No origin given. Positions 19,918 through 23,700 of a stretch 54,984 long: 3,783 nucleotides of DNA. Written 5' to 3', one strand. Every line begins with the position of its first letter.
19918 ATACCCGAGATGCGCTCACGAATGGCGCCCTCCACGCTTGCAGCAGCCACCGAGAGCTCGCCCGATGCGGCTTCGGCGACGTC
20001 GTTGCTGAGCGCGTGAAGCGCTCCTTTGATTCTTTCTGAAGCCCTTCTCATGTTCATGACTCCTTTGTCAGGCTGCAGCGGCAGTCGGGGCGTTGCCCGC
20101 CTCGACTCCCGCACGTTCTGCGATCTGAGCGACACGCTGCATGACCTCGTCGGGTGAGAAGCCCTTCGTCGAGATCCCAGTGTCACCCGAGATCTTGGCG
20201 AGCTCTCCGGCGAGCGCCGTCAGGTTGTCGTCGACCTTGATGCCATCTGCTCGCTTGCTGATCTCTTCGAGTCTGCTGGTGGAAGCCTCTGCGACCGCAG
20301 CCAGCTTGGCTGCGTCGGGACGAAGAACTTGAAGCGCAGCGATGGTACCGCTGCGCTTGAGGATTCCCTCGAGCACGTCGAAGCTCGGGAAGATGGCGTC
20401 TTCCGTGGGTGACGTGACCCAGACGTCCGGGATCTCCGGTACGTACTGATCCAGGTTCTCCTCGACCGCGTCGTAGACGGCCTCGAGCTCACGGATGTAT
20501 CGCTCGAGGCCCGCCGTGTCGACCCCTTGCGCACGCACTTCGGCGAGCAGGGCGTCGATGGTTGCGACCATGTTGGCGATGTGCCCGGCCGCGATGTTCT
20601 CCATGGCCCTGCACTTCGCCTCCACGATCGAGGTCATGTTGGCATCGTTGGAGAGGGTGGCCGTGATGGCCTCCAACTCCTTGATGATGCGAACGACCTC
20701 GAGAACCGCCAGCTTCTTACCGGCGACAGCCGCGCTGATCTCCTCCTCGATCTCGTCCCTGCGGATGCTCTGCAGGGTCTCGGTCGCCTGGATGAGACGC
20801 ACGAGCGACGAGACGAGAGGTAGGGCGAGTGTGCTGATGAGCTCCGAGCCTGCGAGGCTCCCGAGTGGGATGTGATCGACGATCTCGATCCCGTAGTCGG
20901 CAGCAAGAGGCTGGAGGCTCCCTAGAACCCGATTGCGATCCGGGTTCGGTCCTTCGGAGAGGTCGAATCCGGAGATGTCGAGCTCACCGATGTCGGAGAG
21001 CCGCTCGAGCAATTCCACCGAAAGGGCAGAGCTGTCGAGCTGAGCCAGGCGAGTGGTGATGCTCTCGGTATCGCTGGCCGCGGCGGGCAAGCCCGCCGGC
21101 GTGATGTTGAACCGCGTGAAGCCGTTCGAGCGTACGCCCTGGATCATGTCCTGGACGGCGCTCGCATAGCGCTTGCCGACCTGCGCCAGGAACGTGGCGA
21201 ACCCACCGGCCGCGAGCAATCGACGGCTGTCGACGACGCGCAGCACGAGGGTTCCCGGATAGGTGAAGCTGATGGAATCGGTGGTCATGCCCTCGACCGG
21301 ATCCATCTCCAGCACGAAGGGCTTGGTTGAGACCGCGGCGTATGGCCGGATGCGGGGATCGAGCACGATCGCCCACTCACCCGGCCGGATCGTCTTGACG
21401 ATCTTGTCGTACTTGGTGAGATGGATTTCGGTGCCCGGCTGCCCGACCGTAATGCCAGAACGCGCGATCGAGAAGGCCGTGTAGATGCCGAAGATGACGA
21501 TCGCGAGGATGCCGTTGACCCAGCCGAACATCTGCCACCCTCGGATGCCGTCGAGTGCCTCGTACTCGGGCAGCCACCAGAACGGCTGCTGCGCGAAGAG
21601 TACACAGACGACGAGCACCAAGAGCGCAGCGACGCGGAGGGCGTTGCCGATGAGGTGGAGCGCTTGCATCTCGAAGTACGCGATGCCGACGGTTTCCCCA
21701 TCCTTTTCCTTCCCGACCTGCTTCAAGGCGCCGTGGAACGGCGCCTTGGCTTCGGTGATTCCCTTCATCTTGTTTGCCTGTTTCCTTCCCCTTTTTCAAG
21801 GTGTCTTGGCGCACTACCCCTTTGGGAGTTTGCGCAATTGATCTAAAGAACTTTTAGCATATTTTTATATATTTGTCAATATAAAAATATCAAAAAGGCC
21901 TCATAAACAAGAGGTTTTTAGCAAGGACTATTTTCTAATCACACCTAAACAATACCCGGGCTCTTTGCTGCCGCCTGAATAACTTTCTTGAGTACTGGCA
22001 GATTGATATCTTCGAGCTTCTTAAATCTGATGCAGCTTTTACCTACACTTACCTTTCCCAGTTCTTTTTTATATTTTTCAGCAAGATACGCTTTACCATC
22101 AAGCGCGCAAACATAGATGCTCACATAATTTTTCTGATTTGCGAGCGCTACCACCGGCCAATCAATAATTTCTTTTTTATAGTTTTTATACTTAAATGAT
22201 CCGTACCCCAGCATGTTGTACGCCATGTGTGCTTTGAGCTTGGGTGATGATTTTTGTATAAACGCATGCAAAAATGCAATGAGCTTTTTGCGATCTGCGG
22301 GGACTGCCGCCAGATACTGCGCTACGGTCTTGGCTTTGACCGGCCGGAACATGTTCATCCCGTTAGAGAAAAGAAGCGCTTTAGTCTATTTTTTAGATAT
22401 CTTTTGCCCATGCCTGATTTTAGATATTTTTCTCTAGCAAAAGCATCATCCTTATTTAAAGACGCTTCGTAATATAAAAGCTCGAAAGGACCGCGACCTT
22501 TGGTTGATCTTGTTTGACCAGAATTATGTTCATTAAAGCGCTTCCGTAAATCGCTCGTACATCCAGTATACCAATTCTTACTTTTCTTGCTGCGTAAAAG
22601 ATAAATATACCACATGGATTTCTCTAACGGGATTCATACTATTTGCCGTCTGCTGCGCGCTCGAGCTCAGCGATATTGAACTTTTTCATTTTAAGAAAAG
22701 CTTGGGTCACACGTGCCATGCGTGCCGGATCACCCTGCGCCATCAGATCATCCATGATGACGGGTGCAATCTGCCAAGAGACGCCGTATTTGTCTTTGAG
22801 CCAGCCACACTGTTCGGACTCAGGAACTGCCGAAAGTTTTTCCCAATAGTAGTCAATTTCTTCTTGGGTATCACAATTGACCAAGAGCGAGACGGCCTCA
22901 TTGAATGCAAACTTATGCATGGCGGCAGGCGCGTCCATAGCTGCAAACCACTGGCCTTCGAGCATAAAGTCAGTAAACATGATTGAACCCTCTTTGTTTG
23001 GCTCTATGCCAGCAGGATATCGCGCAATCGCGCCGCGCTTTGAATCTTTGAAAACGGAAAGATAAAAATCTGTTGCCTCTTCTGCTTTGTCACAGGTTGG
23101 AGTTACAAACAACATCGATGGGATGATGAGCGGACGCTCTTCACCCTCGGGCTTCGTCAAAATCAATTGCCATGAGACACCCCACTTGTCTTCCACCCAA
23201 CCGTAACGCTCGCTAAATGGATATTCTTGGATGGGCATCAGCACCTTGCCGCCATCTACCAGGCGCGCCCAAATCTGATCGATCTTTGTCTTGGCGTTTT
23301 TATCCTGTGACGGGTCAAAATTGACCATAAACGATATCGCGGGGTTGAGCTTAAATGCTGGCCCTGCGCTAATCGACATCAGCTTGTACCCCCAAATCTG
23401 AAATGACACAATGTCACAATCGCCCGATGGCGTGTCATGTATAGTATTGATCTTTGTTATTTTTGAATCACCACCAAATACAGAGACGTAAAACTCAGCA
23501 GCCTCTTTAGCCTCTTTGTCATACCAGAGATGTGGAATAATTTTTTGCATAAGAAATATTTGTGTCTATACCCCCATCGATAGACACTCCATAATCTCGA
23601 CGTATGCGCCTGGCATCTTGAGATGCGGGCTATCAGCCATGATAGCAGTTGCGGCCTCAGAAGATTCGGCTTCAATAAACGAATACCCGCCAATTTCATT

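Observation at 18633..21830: Sharply GC-rich 3.2-kb island encoding a flotillin-like/SPFH protein pair plus a coiled-coil protein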

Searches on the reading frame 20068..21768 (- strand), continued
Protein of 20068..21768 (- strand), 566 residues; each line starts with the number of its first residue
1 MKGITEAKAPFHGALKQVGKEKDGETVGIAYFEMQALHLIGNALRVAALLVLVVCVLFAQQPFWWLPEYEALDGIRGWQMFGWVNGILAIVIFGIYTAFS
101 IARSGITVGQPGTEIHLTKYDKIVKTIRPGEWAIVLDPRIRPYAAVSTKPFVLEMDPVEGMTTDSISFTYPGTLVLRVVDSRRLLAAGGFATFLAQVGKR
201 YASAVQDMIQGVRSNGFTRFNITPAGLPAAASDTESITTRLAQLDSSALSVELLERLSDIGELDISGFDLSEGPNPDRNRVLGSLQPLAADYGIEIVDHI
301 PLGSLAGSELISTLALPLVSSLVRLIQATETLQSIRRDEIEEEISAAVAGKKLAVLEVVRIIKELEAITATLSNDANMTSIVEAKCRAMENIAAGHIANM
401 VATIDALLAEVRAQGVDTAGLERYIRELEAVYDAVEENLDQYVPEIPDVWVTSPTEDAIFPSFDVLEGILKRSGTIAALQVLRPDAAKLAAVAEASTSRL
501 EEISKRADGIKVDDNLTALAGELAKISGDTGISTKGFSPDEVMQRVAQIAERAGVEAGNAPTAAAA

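Call 54: search_protein_representatives(alignment_id=A2)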
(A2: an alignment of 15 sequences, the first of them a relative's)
Query: 15 sequences, 560 profile positions. Proteins with E-value up to 0.001 (for the whole library): 44; up to 1e-10: 40; up to 1e-30: 30. The best 44 are listed.
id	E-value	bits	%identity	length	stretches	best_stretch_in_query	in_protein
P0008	3.1e-295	996.4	-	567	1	1-556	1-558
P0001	1.8e-235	799.2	-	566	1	1-555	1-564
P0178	4.0e-227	771.6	-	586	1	2-557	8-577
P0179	3.3e-223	758.7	-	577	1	2-553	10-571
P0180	1.5e-215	733.4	-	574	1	2-550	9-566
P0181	6.0e-202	688.5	-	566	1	2-548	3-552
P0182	4.8e-190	649.2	-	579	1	2-557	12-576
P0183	2.2e-173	594.2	-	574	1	2-551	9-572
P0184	3.2e-169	580.4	-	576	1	2-551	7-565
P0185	7.8e-169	579.2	-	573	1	1-544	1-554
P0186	5.2e-157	540.1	-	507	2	240-547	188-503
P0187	1.5e-154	532.0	-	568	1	1-551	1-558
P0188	6.4e-151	520.0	-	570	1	1-545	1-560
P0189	1.0e-146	506.2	-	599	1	2-542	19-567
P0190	1.2e-146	505.9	-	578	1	6-543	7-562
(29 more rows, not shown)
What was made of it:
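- Closest known: HflK/HflC. Different: The family is extremely rare (call 54), whereas HflK/C is widespread.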

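Call 59: search_dna_similar(query=window:20068-21768:-, collection=plasmids, mode=protein, max_evalue=0.001, max_rows=10)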
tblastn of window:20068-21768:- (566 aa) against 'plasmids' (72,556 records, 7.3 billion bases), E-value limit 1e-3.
No match.

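Call 60: search_dna_similar(query=window:20068-21768:-, collection=phages, mode=protein, max_evalue=0.001, max_rows=10)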
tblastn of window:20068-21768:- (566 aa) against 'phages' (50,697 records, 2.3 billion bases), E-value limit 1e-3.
No match.

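Call 61: find_related_loci(query=A2, collection=viral_contigs, flank=8000)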
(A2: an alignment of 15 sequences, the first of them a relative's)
Query A2 (566 aa) in viral_contigs; peptide patterns used: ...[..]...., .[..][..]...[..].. (x = any residue, [..] = any of these).
10 stretches matched a pattern, but none encodes a relative of the query by tblastn (E <= 1e-3).
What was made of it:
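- On Mobile genetic element (IS, transposon, integrative island, integron cassette): No homolog was found in the plasmid, phage or IMG/VR collections (calls 59-61).
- Tried and rejected: Searches for the cassette on plasmids, phages and IMG/VR contigs found no match (calls 59-61).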

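Call 71: find_related_loci(query=A2, collection=metagenome_contigs, flank=6000)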
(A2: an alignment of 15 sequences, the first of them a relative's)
Query A2 (566 aa) in metagenome_contigs; peptide patterns used: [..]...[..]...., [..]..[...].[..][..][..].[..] (x = any residue, [..] = any of these).
110 stretches matched a pattern; 4 encode a relative of the query (tblastn E <= 1e-3); 4 distinct loci.
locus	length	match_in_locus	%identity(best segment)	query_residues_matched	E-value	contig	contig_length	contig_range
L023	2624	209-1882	43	3-555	3e-132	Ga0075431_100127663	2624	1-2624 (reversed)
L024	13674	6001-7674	43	3-555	8e-125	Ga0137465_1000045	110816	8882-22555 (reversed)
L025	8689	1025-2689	40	3-556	5e-124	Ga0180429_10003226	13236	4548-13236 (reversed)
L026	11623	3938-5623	43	3-559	4e-125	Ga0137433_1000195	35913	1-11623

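Call 72: search_protein_families(library=pfam, alignment_id=A2, max_evalue=0.01)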
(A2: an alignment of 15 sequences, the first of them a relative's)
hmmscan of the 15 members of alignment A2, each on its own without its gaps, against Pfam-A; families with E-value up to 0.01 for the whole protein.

A. member 1, P0001 (566 aa): 1 family
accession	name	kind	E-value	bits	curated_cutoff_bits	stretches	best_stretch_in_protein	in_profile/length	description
PF01145.31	Band_7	-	0.0022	18.5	23.6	1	117-210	11-104/176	SPFH domain / Band 7 family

B. families by the number of members that match (of 15 scanned): 2 families
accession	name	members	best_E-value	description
PF01145.31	Band_7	8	1.7e-05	SPFH domain / Band 7 family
PF04513.17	Baculo_PEP_C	1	0.0065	Baculovirus polyhedron envelope protein, PEP, C terminus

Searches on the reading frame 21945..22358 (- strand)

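Call 28: search_protein_families(library=pfam, proteins=[window:21945-22358:-], max_evalue=0.01)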
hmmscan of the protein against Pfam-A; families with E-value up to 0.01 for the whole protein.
window:21945-22358:- (137 aa): 1 family
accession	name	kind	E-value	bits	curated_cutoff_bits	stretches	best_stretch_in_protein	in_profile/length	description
PF08818.16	DUF1801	-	1.9e-14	54.2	27.2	1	23-130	1-84/85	Domain of unknown function (DU1801)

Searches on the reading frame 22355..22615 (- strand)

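Call 28: search_protein_families(library=pfam, proteins=[window:22355-22615:-], max_evalue=0.01)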
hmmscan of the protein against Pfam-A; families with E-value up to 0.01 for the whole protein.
window:22355-22615:- (86 aa): 2 families
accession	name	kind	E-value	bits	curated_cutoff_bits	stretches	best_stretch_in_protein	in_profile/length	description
PF01541.30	GIY-YIG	-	4.3e-17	62.6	22.6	1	1-68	1-71/78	GIY-YIG catalytic domain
PF10544.15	T5orf172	-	0.00088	20.2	20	1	3-71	2-69/101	T5orf172 domain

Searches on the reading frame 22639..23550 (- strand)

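Call 28: search_protein_families(library=pfam, proteins=[window:22639-23550:-], max_evalue=0.01)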
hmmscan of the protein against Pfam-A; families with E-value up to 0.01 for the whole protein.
window:22639-23550:- (303 aa): 2 families
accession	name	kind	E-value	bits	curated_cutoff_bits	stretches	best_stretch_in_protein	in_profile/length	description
PF06983.19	3-dmu-9_3-mt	-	2.6e-70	234.7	24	2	142-261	3-115/116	3-demethylubiquinone-9 3-methyltransferase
PF00903.31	Glyoxalase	-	8.4e-08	33.1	20.6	0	89-129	80-121/121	Glyoxalase/Bleomycin resistance protein/Dioxygenase superfamily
